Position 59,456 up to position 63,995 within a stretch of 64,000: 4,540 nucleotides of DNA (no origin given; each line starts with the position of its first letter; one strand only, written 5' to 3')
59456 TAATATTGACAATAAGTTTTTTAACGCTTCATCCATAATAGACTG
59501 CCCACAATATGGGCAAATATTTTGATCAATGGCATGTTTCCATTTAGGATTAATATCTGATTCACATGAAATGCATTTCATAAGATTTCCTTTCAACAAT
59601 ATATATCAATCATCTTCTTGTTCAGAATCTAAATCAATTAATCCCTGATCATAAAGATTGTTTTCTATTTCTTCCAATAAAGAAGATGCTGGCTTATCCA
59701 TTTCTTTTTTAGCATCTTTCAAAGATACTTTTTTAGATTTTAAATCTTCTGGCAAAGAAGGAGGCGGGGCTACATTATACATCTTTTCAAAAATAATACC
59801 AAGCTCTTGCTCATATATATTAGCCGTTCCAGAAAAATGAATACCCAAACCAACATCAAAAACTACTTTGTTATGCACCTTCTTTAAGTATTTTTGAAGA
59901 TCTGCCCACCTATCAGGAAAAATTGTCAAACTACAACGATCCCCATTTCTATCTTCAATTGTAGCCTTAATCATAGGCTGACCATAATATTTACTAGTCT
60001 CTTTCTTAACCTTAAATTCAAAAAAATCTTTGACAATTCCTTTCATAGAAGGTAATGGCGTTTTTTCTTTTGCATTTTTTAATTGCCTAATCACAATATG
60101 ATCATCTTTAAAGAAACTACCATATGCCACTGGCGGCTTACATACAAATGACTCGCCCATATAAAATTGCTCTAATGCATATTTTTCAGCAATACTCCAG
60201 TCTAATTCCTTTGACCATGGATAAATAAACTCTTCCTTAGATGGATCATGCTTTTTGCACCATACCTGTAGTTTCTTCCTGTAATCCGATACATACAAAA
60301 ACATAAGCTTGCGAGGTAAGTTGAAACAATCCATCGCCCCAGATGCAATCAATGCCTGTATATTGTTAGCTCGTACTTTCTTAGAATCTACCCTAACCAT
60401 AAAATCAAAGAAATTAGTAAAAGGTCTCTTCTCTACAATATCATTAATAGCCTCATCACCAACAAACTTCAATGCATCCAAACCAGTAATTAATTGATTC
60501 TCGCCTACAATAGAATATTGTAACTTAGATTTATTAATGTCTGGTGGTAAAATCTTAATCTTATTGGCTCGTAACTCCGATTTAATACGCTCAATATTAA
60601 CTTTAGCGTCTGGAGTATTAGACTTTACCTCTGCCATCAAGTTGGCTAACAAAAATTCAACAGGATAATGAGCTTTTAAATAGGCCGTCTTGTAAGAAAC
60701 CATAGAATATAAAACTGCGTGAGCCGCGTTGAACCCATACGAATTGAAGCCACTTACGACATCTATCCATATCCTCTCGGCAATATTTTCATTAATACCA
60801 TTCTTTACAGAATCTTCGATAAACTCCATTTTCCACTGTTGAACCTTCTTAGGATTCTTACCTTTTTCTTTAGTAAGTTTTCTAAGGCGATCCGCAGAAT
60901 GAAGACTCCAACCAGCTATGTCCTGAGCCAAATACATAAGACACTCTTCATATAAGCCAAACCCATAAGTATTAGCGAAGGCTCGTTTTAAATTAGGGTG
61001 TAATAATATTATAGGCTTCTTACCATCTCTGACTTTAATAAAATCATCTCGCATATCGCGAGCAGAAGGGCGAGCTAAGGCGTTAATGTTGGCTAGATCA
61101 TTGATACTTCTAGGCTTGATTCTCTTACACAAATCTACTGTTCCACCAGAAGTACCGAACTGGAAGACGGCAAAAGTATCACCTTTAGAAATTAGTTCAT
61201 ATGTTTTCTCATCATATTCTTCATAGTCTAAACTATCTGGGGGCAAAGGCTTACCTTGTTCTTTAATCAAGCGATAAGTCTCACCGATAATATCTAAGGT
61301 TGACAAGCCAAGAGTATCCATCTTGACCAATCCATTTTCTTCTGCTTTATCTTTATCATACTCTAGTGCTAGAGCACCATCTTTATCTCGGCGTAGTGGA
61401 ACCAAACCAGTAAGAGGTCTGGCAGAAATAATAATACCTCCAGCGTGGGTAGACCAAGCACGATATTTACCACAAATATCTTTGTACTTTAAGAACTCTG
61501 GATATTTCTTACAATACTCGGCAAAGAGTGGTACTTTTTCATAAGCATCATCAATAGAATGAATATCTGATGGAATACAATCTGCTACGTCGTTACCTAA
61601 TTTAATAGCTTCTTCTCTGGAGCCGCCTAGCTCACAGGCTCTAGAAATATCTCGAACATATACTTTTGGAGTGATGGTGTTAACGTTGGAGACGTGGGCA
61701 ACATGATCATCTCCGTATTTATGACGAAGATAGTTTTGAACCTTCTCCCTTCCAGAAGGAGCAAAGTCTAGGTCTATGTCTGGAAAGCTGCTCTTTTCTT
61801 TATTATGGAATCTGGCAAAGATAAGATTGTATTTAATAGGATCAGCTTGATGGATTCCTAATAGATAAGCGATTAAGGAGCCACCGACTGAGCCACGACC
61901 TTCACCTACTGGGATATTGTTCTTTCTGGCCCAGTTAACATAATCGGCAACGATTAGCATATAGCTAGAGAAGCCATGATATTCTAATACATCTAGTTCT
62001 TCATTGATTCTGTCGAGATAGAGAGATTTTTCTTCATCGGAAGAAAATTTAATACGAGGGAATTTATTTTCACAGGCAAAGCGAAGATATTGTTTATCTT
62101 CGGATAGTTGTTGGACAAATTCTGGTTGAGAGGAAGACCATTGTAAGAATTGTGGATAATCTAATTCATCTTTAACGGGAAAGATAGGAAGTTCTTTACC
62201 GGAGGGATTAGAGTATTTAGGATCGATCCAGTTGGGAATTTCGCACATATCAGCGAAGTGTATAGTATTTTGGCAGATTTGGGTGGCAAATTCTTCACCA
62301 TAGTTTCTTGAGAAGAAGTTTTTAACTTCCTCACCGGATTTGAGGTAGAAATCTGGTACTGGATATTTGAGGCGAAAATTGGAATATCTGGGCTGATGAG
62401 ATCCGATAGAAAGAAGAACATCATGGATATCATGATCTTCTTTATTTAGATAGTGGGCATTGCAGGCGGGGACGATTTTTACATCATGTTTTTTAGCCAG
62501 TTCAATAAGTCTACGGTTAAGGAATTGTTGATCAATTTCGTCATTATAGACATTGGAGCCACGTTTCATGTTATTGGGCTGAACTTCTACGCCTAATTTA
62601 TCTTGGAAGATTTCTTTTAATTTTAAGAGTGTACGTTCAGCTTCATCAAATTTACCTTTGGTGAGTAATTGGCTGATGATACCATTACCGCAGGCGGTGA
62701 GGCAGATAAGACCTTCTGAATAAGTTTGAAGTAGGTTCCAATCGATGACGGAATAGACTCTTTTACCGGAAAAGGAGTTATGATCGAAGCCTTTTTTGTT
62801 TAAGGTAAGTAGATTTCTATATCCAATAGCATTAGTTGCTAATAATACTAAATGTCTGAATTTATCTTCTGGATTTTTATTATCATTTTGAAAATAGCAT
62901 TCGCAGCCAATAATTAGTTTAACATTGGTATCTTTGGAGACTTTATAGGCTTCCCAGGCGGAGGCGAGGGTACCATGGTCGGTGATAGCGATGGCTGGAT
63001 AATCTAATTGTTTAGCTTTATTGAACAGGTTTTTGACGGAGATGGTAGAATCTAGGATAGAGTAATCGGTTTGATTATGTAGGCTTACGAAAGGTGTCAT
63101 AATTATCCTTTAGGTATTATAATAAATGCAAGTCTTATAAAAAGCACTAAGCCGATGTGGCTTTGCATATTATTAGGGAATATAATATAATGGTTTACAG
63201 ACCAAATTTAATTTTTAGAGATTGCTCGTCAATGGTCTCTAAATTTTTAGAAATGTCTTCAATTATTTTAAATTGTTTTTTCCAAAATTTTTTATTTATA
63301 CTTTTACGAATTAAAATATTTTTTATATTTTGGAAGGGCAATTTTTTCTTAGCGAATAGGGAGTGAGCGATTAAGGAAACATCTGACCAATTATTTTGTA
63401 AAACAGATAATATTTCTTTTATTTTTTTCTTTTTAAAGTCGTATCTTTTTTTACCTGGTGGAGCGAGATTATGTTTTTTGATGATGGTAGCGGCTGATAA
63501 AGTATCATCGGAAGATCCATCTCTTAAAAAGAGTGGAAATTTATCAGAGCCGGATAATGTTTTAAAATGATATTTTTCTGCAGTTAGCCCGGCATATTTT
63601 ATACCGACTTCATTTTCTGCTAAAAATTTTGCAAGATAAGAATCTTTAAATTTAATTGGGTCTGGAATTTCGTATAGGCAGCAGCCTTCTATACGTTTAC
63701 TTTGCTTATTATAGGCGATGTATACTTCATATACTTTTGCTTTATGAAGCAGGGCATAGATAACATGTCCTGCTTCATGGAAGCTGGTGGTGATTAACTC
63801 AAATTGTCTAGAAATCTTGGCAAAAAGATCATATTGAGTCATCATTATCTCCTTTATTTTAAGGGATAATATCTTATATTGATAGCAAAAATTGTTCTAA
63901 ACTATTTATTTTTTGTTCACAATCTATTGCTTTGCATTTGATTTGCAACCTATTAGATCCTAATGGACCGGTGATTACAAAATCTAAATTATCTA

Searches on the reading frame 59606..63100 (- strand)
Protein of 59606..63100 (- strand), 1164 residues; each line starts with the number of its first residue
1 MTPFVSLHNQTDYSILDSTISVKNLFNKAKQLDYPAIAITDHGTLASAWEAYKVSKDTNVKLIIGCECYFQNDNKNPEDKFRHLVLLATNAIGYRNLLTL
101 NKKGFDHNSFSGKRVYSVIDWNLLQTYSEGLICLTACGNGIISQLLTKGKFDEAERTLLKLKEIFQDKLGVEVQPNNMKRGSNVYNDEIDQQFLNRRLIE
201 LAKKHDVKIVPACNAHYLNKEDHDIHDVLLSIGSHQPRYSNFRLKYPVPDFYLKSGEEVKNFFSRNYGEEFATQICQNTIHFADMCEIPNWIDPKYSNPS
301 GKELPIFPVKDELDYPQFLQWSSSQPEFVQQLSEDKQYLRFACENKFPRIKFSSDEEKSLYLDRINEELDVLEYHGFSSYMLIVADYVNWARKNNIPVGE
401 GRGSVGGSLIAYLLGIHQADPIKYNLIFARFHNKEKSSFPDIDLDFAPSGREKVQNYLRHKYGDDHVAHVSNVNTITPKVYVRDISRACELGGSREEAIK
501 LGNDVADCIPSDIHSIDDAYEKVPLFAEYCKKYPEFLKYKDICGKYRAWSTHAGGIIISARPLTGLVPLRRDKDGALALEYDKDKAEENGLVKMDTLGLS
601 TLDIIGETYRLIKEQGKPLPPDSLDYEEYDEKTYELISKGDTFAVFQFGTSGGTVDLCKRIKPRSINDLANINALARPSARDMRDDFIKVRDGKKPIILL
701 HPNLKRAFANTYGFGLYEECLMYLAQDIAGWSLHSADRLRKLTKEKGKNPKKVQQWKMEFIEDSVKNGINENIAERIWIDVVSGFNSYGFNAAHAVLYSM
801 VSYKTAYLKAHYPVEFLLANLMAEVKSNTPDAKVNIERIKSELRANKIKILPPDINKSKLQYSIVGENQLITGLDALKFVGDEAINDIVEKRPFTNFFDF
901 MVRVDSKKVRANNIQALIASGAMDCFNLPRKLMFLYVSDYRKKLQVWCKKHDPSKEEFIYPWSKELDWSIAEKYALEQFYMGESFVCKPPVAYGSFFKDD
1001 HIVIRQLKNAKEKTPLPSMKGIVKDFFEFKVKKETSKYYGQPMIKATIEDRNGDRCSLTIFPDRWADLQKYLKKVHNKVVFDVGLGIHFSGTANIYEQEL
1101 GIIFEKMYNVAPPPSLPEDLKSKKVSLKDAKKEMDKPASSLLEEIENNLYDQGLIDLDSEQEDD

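Call 5: search_protein_families(library=pfam, proteins=[window:59606-63100:-], max_evalue=0.01)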
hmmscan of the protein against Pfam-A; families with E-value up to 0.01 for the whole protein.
window:59606-63100:- (1164 aa): 4 families
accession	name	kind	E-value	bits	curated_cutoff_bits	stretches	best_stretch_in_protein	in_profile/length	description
PF07733.18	DNA_pol3_alpha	-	1.2e-68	232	23.9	1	337-598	1-260/260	Bacterial DNA polymerase III alpha NTPase domain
PF02811.25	PHP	-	2.7e-39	135.6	26.4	1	7-175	2-163/164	PHP domain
PF17657.6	DNA_pol3_finger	-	4e-34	117.8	22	1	601-768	1-166/166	Bacterial DNA polymerase III alpha subunit finger domain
PF14579.12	HHH_6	-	1.1e-21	77.2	25.6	1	847-931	1-88/90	Helix-hairpin-helix motif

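Call 78: search_dna_similar(query=window:59606-63100:-, collection=phages, mode=protein, max_rows=15)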
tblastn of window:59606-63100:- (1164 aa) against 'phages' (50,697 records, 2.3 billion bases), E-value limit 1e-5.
Records with a match: 1444; places in all: 1451; records where one place covers at least 80% of the query: 365.
Best place of each record, by identity: <60% 1444.
By first word of the organism name: Pseudomonas 302; Mycobacterium 281; Streptomyces 211; Gordonia 132; Bacillus 99; Bacteriophage 55; Staphylococcus 48; Microbacterium 36; Escherichia 31; Enterococcus 22; and 57 more.
By host as written in the record: Mycobacterium smegmatis mc2 155 203; Pseudomonas aeruginosa 118; - 113; Pseudomonas aeruginosa PAO1 86; Streptomyces griseus ATCC 10137 81; Gordonia terrae 3612 65; Streptomyces lividans JI 1326 44; Mycobacterium smegmatis mc#155 37; and 239 more.
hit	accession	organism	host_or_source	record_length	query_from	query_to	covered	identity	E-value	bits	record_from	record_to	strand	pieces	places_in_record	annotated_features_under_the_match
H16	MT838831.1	Bacteriophage sp.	human fecal samples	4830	4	1080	93%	29.3%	3e-120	412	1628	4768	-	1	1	record has no annotation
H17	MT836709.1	Bacteriophage sp.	human fecal samples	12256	1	1115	92%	29.0%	1e-94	445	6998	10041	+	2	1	record has no annotation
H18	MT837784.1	Bacteriophage sp.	human fecal samples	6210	4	934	80%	33.2%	7e-141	475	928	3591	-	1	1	record has no annotation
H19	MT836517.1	Bacteriophage sp.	human fecal samples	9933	1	931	80%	33.2%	1e-131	450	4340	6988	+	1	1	record has no annotation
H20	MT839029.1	Bacteriophage sp.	human fecal samples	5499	1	1072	92%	28.8%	5e-115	399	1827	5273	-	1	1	record has no annotation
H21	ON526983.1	Streptomyces phage VieEnRose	Streptomyces sanglieri UNT16F27A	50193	4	1113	95%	27.7%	9e-109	382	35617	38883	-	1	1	54: DnaE-like DNA polymerase III alpha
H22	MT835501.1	Bacteriophage sp.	human fecal samples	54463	4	938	80%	32.8%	2e-132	453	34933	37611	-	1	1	record has no annotation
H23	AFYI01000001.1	Salmonella enterica subsp. enterica serovar Infantis str. ...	Homo sapiens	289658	4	1100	94%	28.0%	3e-113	396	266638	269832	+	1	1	DNA polymerase III subunit alpha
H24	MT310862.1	Streptomyces phage Itza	Streptomyces griseofuscus ATCC 23916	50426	4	1113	95%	27.6%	1e-109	385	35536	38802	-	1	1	54: DnaE-like DNA polymerase III alpha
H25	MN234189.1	Streptomyces phage Urza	Streptomyces griseofuscus ATCC 23916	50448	4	1113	95%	27.6%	1e-109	385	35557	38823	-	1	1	53: DnaE-like DNA polymerase III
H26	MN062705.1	Streptomyces phage Celia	Streptomyces xanthochromogenes NRRL ...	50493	4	1113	95%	27.6%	1e-109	385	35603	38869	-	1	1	53: DnaE-like DNA polymerase III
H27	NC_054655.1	Streptomyces phage Celia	Streptomyces xanthochromogenes NRRL ...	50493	4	1113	95%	27.6%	1e-109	385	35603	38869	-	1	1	53: DNA polymerase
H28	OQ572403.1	Pseudomonas phage Y1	Pseudomonas aeruginosa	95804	4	924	79%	33.3%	7e-138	469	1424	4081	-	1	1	record has no annotation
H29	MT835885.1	Bacteriophage sp.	human fecal samples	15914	1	952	82%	32.0%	9e-134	457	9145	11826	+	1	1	record has no annotation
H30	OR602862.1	Moorella phage MTATph1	Moorella thermoacetica DSM 103132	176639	4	924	79%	32.9%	6e-138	469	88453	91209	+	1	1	DNA polymerase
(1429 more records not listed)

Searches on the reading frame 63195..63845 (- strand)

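Call 5: search_protein_families(library=pfam, proteins=[window:63195-63845:-], max_evalue=0.01)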
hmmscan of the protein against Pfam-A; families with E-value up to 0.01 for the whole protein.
window:63195-63845:- (216 aa): 1 family
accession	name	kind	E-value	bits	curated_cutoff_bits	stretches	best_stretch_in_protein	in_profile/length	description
PF13398.12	Peptidase_M50B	-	0.001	19.3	26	1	10-44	15-49/201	Peptidase M50B-like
